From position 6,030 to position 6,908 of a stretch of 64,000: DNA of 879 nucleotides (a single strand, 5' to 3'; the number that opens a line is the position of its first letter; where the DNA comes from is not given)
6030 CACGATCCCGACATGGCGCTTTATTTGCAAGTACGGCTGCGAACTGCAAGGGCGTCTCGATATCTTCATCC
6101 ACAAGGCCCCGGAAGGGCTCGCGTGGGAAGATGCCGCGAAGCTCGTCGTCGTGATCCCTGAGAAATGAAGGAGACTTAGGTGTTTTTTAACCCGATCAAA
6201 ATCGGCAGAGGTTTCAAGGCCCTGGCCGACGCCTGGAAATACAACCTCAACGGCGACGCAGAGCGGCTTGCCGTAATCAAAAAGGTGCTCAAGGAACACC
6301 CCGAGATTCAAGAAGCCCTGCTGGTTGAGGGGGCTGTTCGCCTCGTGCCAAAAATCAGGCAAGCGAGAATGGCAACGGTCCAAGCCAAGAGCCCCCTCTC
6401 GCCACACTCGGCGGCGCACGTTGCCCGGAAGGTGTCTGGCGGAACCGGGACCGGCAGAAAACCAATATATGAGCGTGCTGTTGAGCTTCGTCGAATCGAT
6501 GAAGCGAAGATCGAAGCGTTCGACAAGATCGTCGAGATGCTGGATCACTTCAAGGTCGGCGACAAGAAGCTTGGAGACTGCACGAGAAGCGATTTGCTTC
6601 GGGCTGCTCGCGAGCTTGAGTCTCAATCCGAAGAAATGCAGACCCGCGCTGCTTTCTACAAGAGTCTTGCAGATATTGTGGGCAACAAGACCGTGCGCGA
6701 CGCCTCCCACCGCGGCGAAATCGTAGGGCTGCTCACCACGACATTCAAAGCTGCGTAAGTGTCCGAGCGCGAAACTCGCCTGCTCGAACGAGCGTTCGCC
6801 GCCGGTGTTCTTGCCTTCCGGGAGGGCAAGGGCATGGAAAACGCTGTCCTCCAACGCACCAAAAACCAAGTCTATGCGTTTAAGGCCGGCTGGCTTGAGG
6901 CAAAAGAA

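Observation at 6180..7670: Low-GC (~50-55%) two-gene island inside the early region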

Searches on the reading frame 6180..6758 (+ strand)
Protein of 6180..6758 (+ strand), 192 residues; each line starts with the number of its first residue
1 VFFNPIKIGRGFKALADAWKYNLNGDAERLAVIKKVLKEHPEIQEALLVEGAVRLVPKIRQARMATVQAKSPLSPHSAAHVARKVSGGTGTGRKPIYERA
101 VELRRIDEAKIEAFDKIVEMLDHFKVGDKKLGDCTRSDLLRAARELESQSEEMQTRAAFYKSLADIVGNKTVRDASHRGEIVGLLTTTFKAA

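Call 5: search_protein_families(library=pfam, proteins=[window:6180-6758:+], max_evalue=1)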
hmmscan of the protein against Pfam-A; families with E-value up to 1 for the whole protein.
window:6180-6758:+ (192 aa): 3 families
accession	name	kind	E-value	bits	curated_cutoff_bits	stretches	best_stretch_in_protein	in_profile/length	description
PF24235.1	RHG29_45_N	-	0.0036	18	27.7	1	28-70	42-84/108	Rho GTPase-activating protein 29/45 N-terminal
PF16717.10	RAC_head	-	0.008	17.5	27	0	13-63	19-69/98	Ribosome-associated complex head domain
PF01963.22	TraB_PrgY_gumN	-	0.052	13.8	26.8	0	12-61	181-227/263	TraB/PrgY/gumN family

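Call 6: search_protein_families(library=phrogs, proteins=[window:6180-6758:+], max_evalue=1)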
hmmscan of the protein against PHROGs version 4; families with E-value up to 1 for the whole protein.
window:6180-6758:+ (192 aa): 3 families
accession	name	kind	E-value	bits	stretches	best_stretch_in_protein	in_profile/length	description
phrog_4604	-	unknown function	1.5e-05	26.3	1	125-172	98-148/159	-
phrog_6291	-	unknown function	0.17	12.9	1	87-148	52-112/177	-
phrog_8190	-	unknown function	0.29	12.5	0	128-157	8-37/68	-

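Call 11: search_dna_similar(query=window:6180-6758:+, collection=phages, mode=protein, max_evalue=0.01)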
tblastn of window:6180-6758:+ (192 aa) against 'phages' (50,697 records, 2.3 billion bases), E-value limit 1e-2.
No match.

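Call 14: find_homologous_proteins(query=window:6180-6758:+, max_evalue=0.01)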
Query window:6180-6758:+ (192 aa): 4 proteins with E <= 0.01 among 561 candidates.
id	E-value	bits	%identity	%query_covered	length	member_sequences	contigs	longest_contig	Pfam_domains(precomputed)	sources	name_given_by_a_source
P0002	1.3e-118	411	100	100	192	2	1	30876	-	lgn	-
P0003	1.3e-25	109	67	43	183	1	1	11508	-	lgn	-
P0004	6.0e-22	97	63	42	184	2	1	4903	-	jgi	-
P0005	4.4e-16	78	47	48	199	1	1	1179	-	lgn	-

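Call 18: find_encoding_contigs(protein=P0002, flank=10000)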
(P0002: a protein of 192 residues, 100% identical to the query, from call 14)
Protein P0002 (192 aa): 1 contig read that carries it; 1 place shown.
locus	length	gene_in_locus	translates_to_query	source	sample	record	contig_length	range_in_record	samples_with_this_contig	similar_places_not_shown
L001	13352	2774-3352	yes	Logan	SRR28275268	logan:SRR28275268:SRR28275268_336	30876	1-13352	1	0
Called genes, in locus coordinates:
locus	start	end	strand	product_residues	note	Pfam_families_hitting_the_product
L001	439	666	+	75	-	-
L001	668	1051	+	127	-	-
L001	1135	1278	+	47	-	-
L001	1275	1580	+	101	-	-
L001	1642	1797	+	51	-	-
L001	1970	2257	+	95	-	-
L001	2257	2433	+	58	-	-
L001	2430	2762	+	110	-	-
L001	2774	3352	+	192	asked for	-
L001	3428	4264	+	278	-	-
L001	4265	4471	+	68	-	-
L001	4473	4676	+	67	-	-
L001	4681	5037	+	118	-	-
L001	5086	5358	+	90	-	-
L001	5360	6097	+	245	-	-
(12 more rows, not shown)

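Call 19: find_encoding_contigs(protein=P0003, flank=10000)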
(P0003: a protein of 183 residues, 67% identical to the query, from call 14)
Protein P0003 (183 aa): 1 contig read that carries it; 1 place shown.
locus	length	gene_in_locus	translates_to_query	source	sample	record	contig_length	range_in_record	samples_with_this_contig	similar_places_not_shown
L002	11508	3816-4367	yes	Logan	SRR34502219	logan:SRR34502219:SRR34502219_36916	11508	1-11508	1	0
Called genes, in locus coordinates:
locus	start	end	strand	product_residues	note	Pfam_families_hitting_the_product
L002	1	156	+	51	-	?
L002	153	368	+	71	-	-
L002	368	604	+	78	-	-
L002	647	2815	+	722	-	PF12965:DUF3854, PF19263:DUF5906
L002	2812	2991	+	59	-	-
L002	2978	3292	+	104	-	-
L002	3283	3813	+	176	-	-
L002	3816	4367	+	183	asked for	-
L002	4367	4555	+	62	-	-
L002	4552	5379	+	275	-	-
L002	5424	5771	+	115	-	-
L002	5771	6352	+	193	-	PF16473:Rv2179c-like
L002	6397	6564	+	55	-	-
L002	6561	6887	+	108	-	-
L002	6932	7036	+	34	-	-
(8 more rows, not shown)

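Call 20: find_encoding_contigs(protein=P0004, flank=10000)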
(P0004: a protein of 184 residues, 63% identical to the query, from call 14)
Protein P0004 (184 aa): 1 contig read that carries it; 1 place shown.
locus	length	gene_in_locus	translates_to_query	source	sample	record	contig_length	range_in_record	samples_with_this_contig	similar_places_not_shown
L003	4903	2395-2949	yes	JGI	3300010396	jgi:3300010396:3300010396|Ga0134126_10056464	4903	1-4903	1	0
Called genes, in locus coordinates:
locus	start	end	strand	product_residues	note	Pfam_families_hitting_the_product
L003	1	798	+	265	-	?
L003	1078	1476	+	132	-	-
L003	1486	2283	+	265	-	-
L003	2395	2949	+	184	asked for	-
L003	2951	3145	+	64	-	-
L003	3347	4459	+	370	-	PF00589:Phage_integrase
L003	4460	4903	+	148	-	?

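Call 24: find_related_loci(query=window:6180-6758:+, collection=viral_contigs, flank=10000)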
Query window:6180-6758:+ (192 aa) in viral_contigs; peptide patterns used: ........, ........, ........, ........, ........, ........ (x = any residue, [..] = any of these).
31 stretches matched a pattern, but none encodes a relative of the query by tblastn (E <= 1e-3).

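Call 44: search_protein_families(library=padloc, proteins=[window:6180-6758:+], max_evalue=1)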
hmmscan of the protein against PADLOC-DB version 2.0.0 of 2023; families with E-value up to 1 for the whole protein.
window:6180-6758:+ (192 aa): 0 families

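Call 45: search_protein_families(library=ncbifam, proteins=[window:6180-6758:+], max_evalue=1)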
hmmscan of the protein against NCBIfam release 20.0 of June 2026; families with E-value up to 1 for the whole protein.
window:6180-6758:+ (192 aa): 0 families

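Call 48: predict_structure(alignment_id=A3)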
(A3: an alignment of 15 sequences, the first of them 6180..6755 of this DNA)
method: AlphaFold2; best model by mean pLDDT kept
length: 192 residues; sequences in the alignment: 15
mean_pLDDT: 78.8   pTM: 0.48
mean pLDDT of the five models: 78.8, 77.2, 74.0, 73.8, 71.0
residues with pLDDT >= 90: 64; 70-90: 67; 50-70: 56; < 50: 5
segments of 3 or more residues with pLDDT < 50: none
pLDDT, mean of each block of 10 residues (from residue 1): 65 70 66 81 72 65 69 54 50 76 89 89 95 97 96 94 96 92 86 51
secondary structure, 60 per line:
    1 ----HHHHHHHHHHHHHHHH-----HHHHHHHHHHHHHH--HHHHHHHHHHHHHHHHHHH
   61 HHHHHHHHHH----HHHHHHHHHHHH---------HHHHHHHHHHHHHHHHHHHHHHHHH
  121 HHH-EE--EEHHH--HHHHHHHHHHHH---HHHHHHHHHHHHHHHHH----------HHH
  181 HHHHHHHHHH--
elements in order: H5-20 H26-39 H42-70 H75-86 H96-123 H136-147 H151-167 H178-190

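Call 64: fold_search(model_id=the predicted structure, library=viral)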
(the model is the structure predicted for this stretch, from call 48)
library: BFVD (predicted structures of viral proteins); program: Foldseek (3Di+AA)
matches with E <= 10: 84; with E <= 0.001: 0
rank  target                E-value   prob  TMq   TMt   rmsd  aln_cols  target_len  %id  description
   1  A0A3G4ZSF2            4.8e-01  0.10  0.16  0.13  18.4       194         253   14  Sel1 repeat protein [Edafosvirus sp.]
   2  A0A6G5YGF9            5.7e-01  0.13  0.19  0.20  18.7       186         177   16  (no name in the UniProt tables at hand)
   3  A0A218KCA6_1          6.8e-01  0.11  0.18  0.05  18.4       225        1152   12  Putative tail tape measure protein [Bacillus phage PBC2]
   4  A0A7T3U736            9.0e-01  0.08  0.18  0.15  21.9       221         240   14  Uncharacterized protein [Achromobacter phage vB_AchrS_AchV4]
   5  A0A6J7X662            1.4e+00  0.12  0.15  0.20  18.6       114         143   13  Uncharacterized protein [uncultured Caudovirales phage]
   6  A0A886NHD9            1.7e+00  0.08  0.19  0.17  16.2       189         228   14  (no name in the UniProt tables at hand)
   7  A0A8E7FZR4            1.9e+00  0.09  0.25  0.26  12.3       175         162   15  (no name in the UniProt tables at hand)
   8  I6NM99                2.0e+00  0.12  0.17  0.25  10.9        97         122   18  DUF3310 domain-containing protein [Burkholderia phage vB_BceS_KL1]
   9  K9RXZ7                2.2e+00  0.03  0.15  0.13  19.6       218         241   14  (no name in the UniProt tables at hand)
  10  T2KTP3                2.3e+00  0.14  0.21  0.30  12.5        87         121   18  (no name in the UniProt tables at hand)
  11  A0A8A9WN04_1          2.6e+00  0.05  0.16  0.04  20.7       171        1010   10  (no name in the UniProt tables at hand)
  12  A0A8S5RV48            2.7e+00  0.04  0.20  0.06  18.9       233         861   12  RepB DNA primase [Siphoviridae sp. ctHip2]
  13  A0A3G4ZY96            2.9e+00  0.04  0.18  0.09  20.5       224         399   10  Uncharacterized protein (Fragment) [Faunusvirus sp.]
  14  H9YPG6                3.2e+00  0.07  0.18  0.22  12.8       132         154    8  (no name in the UniProt tables at hand)
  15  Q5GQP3                3.2e+00  0.03  0.15  0.16  20.9       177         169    9  Hypothetical-Protein belonging to T4-LIKE GC: 790 [Synechococcus phage S-PM2]
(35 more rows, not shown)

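Call 76: fold_search(model_id=the predicted structure, library=pdb)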
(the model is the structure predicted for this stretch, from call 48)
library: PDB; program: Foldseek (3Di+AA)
matches with E <= 10: 36; with E <= 0.001: 0
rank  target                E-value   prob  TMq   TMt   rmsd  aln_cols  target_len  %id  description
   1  9eqp_A                1.5e+00  0.20  0.17  0.24   8.8        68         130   18  N-terminal domain of Infectious Bursal Disease Virus (IBDV) VP3 (released 2024-10-09)
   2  8f5z_A                1.5e+00  0.05  0.13  0.04  21.7       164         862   20  Composite map of CryoEM structure of Arabidopsis thaliana phytochrome A (released 2023-06-28)
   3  9y6s_8w               2.5e+00  0.06  0.16  0.05  17.1       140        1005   14  96-nm repeat of the Leishmania tarentolae doublet microtubule (released 2025-12-17)
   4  9cap_B                2.6e+00  0.06  0.17  0.18  20.2       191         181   12  Structure of the LPD-3 complex (released 2025-04-23)
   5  4bt8_B                2.8e+00  0.03  0.15  0.13  22.8       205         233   11  CRYSTAL STRUCTURE OF THE APO FORM OF N-TERMINAL DOMAIN AND PEPTIDE SUBSTRATE BINDING DOMAIN OF PROLYL-4 HYDROXYLASE TY (released 2013-10-09)
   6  4bta_A                4.1e+00  0.03  0.17  0.14  22.7       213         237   11  CRYSTAL STRUCTURE OF THE PEPTIDE(PRO-PRO-GLY)3 BOUND COMPLEX OF N- TERMINAL DOMAIN AND PEPTIDE SUBSTRATE BINDING DOMAI (released 2013-10-09)
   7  8h6j_4G               4.1e+00  0.02  0.13  0.05  32.8       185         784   14  Cryo-EM structure of human exon-defined spliceosome in the mature pre-B state. (released 2024-05-01)
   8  9ekd_A                5.2e+00  0.08  0.18  0.30  10.0        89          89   13  Structure of a C1r Zymogen Fragment Bound to SALO (released 2025-02-12)
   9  8h6e_4G               5.2e+00  0.02  0.14  0.05  31.6       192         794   14  Cryo-EM structure of human exon-defined spliceosome in the late pre-B state. (released 2024-05-01)
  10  8qzs_9                5.2e+00  0.01  0.14  0.09  21.9       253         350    9  Cryo-EM structure of the cross-exon B-like complex (released 2024-05-22)
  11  2dfs_C                5.5e+00  0.05  0.17  0.21   7.8        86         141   23  3-D structure of Myosin-V inhibited state (released 2006-04-25)
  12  7vop_W                5.8e+00  0.03  0.17  0.05  19.2       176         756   14  Cryo-EM structure of Xenopus laevis nuclear pore complex cytoplasmic ring subunit (released 2022-02-02)
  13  2yq8_B                5.8e+00  0.02  0.16  0.14  21.8       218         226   11  Crystal structure of the SeMet-labeled N-terminal domain and peptide substrate binding domain of alpha subunit of prol (released 2013-10-09)
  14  8grt_B                5.8e+00  0.01  0.14  0.06  24.6       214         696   14  Small Dipeptide Analogues developed by Co-crystal Structure of Stenotrophomonas maltophilia Dipeptidyl Peptidase 7 (released 2023-09-06)
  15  5bn3_B                6.2e+00  0.06  0.14  0.08   7.3        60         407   10  Structure of a unique ATP synthase NeqA-NeqB in complex with ADP from Nanoarcheaum equitans (released 2015-09-16)
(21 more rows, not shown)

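Call 86: list_cluster_members(proteins=[window:6180-6758:+, window:6834-7670:+, window:2245-3219:+, window:25-1761:+, window:9879-10817:+])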
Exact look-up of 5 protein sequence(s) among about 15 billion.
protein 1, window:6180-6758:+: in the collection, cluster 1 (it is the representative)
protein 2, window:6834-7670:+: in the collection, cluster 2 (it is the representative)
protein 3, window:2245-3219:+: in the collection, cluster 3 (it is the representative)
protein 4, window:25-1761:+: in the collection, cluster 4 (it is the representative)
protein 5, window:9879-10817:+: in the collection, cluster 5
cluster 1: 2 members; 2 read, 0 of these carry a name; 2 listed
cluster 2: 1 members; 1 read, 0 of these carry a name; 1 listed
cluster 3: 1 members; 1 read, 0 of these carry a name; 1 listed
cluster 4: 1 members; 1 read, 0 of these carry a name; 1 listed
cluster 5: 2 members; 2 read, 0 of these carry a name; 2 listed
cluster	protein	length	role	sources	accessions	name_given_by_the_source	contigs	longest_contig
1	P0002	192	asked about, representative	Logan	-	-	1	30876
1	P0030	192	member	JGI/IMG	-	-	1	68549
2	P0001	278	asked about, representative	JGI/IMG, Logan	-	-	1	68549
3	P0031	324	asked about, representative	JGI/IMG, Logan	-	-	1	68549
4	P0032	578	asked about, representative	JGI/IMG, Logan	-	-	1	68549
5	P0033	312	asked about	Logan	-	-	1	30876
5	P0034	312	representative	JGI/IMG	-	-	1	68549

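Call 99: search_protein_families(library=pfam, alignment_id=A3, max_evalue=0.5)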
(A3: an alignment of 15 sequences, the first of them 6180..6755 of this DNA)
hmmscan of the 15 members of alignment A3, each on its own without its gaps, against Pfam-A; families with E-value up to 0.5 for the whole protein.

A. member 1, window:6180-6755:+ (192 aa): 3 families
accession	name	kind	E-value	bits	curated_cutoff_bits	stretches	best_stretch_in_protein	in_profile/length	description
PF24235.1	RHG29_45_N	-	0.0036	18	27.7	1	28-70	42-84/108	Rho GTPase-activating protein 29/45 N-terminal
PF16717.10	RAC_head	-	0.008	17.5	27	0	13-63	19-69/98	Ribosome-associated complex head domain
PF01963.22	TraB_PrgY_gumN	-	0.052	13.8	26.8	0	12-61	181-227/263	TraB/PrgY/gumN family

B. families by the number of members that match (of 15 scanned): 10 families
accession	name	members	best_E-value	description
PF24235.1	RHG29_45_N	1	0.0036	Rho GTPase-activating protein 29/45 N-terminal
PF03915.18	AIP3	1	0.0064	Actin interacting protein 3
PF04028.18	DUF374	1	0.0077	Domain of unknown function (DUF374)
PF16717.10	RAC_head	1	0.008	Ribosome-associated complex head domain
PF05537.16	DUF759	1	0.031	Borrelia burgdorferi protein of unknown function (DUF759)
PF01963.22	TraB_PrgY_gumN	1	0.052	TraB/PrgY/gumN family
PF04660.18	Nanovirus_coat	1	0.18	Nanovirus coat protein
PF16092.11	CFAP61_N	1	0.18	Cilia- and flagella-associated protein 61, N-terminal domain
PF17522.7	DUF5446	1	0.21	Family of unknown function (DUF5446)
PF13764.11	E3_UbLigase_R4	1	0.35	E3 ubiquitin-protein ligase UBR4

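Call 100: search_protein_families(library=phrogs, alignment_id=A3, max_evalue=0.01)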
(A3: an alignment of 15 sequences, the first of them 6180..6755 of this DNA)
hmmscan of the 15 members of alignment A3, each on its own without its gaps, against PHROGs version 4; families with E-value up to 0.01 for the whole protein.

A. member 1, window:6180-6755:+ (192 aa): 1 family
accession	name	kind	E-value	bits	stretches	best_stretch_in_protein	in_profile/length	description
phrog_4604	-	unknown function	1.5e-05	26.3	1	125-172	98-148/159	-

B. families by the number of members that match (of 15 scanned): 2 families
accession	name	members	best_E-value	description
phrog_4604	-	9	1.5e-05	-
phrog_4380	-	1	0.00023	-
